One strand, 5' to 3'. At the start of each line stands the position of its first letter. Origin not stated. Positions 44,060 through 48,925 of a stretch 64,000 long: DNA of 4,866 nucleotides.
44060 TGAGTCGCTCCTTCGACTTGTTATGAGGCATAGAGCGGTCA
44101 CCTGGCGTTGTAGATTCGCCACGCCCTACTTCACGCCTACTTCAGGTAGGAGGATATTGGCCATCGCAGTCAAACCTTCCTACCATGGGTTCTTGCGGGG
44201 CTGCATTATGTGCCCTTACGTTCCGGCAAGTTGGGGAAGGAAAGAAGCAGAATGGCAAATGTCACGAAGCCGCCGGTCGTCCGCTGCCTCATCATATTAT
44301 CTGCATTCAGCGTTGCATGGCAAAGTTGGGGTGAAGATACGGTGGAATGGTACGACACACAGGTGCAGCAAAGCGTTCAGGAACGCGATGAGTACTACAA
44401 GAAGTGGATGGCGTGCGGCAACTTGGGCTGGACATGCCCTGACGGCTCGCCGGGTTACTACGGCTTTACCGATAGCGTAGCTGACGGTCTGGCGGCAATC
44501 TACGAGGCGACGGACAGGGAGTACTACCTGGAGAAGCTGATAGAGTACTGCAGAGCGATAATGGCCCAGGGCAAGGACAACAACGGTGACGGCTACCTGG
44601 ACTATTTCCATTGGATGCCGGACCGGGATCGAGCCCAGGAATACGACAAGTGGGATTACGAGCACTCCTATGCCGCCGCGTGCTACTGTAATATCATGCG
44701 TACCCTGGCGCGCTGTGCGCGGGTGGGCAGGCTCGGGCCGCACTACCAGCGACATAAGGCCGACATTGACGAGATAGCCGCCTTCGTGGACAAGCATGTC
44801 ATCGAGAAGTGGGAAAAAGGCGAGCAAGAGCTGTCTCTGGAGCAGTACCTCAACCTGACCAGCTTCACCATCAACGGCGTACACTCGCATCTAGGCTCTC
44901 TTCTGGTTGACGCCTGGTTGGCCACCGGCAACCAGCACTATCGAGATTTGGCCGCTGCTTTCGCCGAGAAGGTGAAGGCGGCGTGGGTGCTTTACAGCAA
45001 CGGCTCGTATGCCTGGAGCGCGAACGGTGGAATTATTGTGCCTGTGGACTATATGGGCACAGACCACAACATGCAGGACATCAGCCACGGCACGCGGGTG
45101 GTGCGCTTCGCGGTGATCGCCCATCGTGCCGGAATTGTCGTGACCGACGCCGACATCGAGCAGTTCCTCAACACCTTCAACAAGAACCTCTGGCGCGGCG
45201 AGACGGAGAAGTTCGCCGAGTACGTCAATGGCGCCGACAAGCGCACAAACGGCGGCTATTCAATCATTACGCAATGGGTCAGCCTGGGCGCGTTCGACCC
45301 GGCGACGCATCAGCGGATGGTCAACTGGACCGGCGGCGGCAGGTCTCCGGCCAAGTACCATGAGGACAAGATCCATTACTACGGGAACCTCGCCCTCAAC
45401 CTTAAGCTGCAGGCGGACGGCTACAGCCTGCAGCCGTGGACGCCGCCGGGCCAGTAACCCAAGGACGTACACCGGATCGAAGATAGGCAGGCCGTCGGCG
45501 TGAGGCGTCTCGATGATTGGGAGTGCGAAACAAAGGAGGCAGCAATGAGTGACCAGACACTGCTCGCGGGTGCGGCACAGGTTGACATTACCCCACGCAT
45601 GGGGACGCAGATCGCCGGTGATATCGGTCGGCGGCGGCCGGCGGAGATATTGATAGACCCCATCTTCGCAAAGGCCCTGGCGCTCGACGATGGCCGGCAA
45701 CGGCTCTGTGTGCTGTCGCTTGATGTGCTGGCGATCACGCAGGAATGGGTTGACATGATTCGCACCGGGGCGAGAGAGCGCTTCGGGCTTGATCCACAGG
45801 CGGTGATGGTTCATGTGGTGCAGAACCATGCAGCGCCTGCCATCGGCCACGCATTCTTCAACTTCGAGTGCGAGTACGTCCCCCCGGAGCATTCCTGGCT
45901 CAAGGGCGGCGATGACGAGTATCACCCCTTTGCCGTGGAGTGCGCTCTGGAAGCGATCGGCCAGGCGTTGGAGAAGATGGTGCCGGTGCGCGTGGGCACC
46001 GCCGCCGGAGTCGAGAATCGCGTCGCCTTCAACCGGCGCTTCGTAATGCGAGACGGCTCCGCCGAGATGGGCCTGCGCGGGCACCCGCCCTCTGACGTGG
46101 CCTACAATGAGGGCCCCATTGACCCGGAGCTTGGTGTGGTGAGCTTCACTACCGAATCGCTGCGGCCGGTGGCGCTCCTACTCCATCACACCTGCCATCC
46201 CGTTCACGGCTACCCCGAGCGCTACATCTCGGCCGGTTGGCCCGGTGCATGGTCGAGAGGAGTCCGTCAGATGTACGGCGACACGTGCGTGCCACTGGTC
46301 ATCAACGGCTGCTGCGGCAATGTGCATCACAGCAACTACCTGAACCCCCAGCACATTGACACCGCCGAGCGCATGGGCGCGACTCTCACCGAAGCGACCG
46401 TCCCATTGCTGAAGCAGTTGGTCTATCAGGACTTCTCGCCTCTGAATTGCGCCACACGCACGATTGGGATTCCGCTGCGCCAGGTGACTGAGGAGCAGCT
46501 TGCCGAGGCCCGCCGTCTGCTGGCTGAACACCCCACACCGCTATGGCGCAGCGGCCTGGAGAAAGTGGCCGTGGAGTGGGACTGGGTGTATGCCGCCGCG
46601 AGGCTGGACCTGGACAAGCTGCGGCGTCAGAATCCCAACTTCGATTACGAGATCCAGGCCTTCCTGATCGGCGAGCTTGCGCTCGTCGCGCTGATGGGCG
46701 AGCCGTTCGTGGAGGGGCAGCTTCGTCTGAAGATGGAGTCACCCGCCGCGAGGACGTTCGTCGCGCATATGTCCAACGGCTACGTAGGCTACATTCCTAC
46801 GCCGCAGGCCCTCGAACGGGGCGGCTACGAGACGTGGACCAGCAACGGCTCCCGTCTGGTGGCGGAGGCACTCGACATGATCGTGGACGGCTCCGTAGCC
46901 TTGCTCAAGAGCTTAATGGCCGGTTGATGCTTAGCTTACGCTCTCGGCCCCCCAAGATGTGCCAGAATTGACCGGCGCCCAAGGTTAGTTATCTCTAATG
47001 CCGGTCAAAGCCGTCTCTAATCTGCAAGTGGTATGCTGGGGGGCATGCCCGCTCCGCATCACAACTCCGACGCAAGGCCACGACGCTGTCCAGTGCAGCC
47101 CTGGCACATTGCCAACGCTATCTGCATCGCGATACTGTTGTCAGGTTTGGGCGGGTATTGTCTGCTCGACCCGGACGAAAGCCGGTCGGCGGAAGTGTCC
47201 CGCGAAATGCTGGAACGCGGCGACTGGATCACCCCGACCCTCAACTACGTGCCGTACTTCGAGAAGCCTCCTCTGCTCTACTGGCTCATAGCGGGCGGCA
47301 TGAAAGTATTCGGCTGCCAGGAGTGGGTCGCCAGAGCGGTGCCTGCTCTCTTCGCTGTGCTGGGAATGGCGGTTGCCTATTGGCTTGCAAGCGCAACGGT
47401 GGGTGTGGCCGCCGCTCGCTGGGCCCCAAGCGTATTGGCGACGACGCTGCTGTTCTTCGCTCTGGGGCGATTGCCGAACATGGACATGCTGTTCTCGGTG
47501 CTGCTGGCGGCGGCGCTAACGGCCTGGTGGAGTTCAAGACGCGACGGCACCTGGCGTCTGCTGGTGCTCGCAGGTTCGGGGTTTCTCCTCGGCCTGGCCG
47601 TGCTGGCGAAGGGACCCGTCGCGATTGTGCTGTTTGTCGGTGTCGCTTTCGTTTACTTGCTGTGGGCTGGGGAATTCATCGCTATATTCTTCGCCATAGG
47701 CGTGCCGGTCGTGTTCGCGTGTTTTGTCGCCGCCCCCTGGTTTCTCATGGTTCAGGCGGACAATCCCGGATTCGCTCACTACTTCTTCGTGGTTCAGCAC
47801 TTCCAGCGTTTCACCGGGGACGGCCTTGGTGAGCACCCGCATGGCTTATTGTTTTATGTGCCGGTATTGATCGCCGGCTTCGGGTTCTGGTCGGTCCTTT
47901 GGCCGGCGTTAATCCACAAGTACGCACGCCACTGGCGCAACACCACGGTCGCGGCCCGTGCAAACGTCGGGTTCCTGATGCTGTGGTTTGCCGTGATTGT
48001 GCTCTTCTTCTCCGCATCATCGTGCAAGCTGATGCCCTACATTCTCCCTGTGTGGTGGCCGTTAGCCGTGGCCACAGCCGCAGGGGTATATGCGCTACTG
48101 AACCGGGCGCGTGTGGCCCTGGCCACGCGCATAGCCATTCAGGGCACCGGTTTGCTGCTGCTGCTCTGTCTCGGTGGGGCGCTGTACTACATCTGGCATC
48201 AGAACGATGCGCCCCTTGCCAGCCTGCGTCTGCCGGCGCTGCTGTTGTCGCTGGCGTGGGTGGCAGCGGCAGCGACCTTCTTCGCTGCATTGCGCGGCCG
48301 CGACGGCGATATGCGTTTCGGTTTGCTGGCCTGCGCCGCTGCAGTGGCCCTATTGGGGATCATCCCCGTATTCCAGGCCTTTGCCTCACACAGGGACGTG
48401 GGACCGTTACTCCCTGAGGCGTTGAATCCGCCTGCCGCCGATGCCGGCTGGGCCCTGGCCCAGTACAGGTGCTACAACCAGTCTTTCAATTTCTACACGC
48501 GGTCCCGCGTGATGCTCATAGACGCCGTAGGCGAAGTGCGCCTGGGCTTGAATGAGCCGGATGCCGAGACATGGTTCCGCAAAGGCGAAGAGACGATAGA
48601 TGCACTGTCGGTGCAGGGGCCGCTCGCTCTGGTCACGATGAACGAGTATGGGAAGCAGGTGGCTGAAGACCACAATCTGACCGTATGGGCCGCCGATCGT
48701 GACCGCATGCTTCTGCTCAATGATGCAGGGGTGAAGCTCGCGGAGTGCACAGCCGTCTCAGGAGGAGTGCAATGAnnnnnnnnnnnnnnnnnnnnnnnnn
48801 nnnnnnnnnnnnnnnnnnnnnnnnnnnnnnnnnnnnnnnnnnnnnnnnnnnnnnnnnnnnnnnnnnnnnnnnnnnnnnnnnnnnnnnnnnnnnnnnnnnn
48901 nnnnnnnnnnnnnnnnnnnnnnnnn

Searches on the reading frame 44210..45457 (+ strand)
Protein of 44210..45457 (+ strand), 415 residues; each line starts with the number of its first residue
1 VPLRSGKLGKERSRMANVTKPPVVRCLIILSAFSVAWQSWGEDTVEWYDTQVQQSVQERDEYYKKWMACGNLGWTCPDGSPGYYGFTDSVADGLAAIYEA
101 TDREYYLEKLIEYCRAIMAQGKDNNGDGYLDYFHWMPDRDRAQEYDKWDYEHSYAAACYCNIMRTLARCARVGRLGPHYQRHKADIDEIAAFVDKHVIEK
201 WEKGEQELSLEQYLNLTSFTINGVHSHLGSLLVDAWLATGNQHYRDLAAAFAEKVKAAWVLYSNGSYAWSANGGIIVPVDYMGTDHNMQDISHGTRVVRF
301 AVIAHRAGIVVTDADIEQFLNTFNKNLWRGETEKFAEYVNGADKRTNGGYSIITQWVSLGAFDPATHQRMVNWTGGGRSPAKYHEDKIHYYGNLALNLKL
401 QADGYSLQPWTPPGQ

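Call 5: search_protein_families(library=pfam, proteins=[window:44210-45457:+], max_evalue=0.001)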
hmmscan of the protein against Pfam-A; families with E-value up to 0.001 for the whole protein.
window:44210-45457:+ (415 aa): 0 families

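Call 29: search_protein_families(library=pfam, proteins=[window:44210-45457:+], max_evalue=10)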
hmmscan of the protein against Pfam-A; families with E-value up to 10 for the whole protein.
window:44210-45457:+ (415 aa): 0 families

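Call 82: search_solved_structures(query=window:44210-45457:+, max_evalue=1)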
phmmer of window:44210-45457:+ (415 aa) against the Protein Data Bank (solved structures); distinct sequences matched with E-value up to 1: 0.

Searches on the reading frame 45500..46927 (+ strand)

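Call 5: search_protein_families(library=pfam, proteins=[window:45500-46927:+], max_evalue=0.001)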
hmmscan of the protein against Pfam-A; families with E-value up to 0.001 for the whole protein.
window:45500-46927:+ (475 aa): 1 family
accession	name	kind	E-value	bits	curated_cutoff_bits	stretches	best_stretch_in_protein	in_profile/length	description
PF04734.18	Ceramidase_alk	-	0.00086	18.5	32.1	0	23-234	3-204/509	Neutral/alkaline non-lysosomal ceramidase, N-terminal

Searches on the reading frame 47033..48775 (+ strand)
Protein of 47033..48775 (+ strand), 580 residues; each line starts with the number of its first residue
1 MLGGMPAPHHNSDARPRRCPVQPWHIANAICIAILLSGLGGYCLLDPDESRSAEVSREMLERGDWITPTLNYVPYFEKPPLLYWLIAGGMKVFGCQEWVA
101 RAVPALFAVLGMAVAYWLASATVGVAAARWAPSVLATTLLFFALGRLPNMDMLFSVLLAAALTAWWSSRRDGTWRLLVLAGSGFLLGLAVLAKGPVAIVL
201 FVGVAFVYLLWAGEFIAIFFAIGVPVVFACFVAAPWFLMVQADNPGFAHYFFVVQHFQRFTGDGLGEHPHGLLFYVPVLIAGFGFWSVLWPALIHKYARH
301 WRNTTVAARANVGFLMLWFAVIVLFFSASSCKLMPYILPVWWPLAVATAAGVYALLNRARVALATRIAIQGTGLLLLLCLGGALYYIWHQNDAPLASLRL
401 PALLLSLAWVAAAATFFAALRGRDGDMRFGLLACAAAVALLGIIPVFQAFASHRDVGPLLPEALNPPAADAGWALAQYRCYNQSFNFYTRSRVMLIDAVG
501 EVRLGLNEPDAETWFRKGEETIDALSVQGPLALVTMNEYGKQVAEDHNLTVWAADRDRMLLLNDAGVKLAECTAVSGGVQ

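Call 5: search_protein_families(library=pfam, proteins=[window:47033-48775:+], max_evalue=0.001)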
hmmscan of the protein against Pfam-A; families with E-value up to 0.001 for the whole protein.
window:47033-48775:+ (580 aa): 2 families
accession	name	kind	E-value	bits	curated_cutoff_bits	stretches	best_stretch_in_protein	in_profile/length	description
PF13231.12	PMT_2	-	8e-14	52.6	26.1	1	78-236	2-157/160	Dolichyl-phosphate-mannose-protein mannosyltransferase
PF18583.6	Arnt_C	-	3.8e-05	23.8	26.5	1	468-560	8-100/103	Aminoarabinose transferase C-terminal domain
